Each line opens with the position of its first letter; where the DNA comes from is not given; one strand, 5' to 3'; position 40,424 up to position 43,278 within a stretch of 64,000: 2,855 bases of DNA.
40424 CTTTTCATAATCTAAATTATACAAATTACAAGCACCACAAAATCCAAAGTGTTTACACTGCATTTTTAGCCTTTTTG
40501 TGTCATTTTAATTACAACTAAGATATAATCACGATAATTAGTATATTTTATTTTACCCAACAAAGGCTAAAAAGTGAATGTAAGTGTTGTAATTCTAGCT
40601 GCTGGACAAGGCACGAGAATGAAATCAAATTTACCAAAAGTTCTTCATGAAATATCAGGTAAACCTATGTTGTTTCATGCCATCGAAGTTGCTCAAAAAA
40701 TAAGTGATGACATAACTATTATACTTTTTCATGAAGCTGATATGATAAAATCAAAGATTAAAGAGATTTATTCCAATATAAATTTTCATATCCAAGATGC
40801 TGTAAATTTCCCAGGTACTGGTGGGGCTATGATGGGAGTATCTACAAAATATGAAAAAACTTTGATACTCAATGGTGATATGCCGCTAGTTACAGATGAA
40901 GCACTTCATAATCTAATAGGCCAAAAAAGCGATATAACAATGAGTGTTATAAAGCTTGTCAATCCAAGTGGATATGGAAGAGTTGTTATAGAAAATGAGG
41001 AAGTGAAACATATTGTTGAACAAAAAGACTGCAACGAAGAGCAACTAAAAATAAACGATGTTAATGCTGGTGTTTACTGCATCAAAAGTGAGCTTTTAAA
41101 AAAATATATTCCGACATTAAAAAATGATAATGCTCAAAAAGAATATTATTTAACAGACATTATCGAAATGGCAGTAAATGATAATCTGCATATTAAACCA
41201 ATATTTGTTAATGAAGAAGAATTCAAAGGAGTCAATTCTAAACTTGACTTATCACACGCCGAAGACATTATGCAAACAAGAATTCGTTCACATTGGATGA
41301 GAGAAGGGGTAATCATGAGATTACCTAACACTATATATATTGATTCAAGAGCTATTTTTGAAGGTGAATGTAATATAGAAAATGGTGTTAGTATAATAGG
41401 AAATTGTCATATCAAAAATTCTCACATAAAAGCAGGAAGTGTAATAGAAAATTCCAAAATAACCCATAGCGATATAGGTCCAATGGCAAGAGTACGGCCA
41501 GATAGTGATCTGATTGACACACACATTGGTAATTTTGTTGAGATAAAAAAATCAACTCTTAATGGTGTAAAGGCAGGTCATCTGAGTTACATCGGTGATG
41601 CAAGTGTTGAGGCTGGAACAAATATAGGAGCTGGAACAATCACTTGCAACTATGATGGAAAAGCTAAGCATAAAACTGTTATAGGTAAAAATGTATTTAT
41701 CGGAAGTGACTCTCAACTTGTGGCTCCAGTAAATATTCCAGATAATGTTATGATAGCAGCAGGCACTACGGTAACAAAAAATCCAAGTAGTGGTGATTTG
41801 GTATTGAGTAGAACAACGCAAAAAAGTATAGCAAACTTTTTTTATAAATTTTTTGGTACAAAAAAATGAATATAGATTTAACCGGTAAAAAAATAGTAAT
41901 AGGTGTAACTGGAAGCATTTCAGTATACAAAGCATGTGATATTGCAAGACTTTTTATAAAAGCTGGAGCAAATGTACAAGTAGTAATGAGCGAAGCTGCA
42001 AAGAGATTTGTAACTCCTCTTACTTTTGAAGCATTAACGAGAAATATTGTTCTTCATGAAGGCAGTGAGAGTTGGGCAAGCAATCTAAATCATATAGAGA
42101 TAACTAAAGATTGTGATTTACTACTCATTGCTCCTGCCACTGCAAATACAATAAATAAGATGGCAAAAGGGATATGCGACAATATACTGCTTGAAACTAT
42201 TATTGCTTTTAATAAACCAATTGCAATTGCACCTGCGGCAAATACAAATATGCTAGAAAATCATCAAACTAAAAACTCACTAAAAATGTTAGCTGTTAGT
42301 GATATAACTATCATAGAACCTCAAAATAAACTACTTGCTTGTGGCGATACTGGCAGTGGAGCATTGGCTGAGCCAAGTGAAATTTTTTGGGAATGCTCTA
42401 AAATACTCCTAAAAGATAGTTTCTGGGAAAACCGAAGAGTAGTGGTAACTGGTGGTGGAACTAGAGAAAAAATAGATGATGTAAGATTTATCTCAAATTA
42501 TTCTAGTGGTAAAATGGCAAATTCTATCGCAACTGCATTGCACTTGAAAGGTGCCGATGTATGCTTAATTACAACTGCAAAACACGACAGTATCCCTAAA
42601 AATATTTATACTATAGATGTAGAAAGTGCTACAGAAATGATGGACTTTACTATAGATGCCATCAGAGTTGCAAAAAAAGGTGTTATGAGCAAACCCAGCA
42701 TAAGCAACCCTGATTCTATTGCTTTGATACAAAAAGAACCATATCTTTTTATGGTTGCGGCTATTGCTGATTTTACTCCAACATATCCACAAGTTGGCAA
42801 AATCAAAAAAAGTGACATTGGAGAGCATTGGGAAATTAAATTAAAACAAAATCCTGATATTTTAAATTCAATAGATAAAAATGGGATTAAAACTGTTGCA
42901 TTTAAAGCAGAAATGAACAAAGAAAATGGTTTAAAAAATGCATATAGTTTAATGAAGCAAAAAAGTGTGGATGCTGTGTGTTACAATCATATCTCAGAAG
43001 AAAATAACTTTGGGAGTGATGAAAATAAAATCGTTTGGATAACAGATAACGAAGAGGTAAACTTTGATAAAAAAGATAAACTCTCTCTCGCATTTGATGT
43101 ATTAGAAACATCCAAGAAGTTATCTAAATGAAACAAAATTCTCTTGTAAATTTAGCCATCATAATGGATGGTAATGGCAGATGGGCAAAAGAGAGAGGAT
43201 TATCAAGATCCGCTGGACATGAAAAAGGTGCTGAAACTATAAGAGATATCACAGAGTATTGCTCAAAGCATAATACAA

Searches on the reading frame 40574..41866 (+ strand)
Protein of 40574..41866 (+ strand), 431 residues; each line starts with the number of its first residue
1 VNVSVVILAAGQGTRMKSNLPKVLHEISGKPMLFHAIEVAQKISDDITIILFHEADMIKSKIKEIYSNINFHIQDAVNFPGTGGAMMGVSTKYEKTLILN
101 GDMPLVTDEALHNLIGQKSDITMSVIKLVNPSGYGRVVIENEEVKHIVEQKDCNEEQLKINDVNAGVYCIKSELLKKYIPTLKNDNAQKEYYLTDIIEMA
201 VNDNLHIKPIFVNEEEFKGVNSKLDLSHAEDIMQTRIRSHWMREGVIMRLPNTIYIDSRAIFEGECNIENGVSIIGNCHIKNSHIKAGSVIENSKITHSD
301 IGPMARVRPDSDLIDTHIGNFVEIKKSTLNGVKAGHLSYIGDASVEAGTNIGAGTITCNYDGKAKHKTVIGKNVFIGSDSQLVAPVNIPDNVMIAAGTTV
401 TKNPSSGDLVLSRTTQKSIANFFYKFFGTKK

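Call 123: search_protein_families(library=pfam, proteins=[window:40574-41866:+], max_evalue=0.00001)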
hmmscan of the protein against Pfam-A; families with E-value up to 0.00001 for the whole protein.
window:40574-41866:+ (431 aa): 5 families
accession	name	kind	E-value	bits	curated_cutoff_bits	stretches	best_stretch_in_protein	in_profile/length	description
PF12804.13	NTP_transf_3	-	3.5e-13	50.5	27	1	5-117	1-110/160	MobA-like NTP transferase domain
PF00483.29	NTP_transferase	-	4.3e-11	43.3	21.2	1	5-204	2-213/245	Nucleotidyl transferase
PF00132.30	Hexapep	-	4.6e-10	39.2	27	1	368-402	2-36/36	Bacterial transferase hexapeptide (six repeats)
PF01128.25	IspD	-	1.7e-08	34.9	27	1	3-57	1-56/221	2-C-methyl-D-erythritol 4-phosphate cytidylyltransferase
PF14602.12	Hexapep_2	-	4.5e-07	29.9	27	1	368-402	2-34/34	Hexapeptide repeat of succinyl-transferase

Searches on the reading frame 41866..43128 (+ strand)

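Call 123: search_protein_families(library=pfam, proteins=[window:41866-43128:+], max_evalue=0.00001)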
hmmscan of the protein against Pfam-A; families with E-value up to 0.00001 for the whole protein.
window:41866-43128:+ (421 aa): 2 families
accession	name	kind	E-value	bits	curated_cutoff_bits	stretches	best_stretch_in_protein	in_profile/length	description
PF04127.22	DFP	-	3.6e-48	164.3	22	2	187-269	1-83/186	DNA/pantothenate metabolism flavoprotein C-terminal domain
PF02441.25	Flavoprotein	-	8.6e-31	107.2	22.7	1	8-172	1-153/162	Flavoprotein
